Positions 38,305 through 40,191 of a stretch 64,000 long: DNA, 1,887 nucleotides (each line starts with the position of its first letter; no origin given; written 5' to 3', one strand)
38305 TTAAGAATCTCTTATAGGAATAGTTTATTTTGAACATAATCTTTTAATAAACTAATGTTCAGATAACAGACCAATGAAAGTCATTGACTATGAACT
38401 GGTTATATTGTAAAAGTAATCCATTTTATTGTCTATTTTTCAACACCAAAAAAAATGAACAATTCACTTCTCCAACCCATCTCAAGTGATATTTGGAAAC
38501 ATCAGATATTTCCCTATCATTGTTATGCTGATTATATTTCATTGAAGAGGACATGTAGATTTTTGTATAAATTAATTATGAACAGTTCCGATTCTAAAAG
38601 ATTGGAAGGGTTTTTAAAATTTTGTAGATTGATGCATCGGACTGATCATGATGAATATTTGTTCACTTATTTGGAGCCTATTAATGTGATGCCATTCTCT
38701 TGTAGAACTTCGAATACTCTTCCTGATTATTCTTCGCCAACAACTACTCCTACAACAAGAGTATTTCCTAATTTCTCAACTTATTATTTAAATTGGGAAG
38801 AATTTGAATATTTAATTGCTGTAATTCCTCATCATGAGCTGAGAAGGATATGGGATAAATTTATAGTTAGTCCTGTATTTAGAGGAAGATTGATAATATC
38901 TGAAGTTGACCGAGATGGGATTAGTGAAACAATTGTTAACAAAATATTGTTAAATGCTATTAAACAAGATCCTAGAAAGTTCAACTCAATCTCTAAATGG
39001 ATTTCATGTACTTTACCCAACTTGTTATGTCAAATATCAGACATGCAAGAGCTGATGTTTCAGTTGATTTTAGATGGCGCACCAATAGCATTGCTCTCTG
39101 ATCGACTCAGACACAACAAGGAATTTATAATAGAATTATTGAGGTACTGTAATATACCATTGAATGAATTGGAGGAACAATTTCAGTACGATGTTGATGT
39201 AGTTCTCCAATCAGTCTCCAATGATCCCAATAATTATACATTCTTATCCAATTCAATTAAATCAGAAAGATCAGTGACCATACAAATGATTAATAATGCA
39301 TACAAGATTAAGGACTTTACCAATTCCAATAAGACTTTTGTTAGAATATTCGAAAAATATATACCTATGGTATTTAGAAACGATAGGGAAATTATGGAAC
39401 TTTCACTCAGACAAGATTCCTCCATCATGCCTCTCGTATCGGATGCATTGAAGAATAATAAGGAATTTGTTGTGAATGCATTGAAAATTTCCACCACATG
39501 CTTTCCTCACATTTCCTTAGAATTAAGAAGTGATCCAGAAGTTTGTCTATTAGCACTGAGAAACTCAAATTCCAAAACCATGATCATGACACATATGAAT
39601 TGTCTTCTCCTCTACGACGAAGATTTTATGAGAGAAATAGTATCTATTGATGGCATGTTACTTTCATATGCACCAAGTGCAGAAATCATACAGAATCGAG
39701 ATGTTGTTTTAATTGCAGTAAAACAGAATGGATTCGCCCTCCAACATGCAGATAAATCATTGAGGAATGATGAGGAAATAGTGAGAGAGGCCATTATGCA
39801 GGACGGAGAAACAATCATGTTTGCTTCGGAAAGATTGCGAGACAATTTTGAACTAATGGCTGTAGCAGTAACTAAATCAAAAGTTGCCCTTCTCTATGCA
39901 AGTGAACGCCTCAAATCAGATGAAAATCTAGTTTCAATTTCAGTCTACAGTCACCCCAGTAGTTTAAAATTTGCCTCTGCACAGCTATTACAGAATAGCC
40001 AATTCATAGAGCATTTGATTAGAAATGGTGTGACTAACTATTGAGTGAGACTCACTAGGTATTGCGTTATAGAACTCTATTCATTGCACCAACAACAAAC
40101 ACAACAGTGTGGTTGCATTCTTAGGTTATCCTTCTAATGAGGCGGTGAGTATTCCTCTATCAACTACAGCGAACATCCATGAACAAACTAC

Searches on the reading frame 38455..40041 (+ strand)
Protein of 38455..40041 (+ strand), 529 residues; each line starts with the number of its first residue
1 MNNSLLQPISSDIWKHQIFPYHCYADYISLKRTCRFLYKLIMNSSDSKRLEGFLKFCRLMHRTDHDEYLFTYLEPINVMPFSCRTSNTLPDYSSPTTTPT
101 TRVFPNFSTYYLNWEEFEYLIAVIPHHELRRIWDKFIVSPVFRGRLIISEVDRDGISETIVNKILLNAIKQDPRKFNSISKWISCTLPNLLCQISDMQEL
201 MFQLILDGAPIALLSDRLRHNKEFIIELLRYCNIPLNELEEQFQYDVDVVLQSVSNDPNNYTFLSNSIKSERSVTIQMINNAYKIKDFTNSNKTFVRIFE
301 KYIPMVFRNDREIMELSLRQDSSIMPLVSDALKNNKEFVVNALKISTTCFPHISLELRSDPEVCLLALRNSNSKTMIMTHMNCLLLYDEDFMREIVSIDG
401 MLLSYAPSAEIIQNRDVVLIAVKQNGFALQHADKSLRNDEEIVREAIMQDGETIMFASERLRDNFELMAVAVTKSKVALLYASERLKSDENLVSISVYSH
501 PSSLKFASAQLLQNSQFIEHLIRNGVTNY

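Call 8: search_protein_families(library=pfam, proteins=[window:38455-40041:+], max_evalue=0.01)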
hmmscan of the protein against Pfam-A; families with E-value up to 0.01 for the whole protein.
window:38455-40041:+ (529 aa): 1 family
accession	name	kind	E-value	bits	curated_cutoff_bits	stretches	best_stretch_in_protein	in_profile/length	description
PF13475.11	DUF4116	-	8.5e-56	185.7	24.9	7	414-462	1-49/49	Domain of unknown function (DUF4116)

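Call 14: find_encoding_contigs(protein=window:38455-40041:+, flank=10000, max_places=10)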
Protein window:38455-40041:+ (529 aa): no gene with exactly this product is on record in the collection.
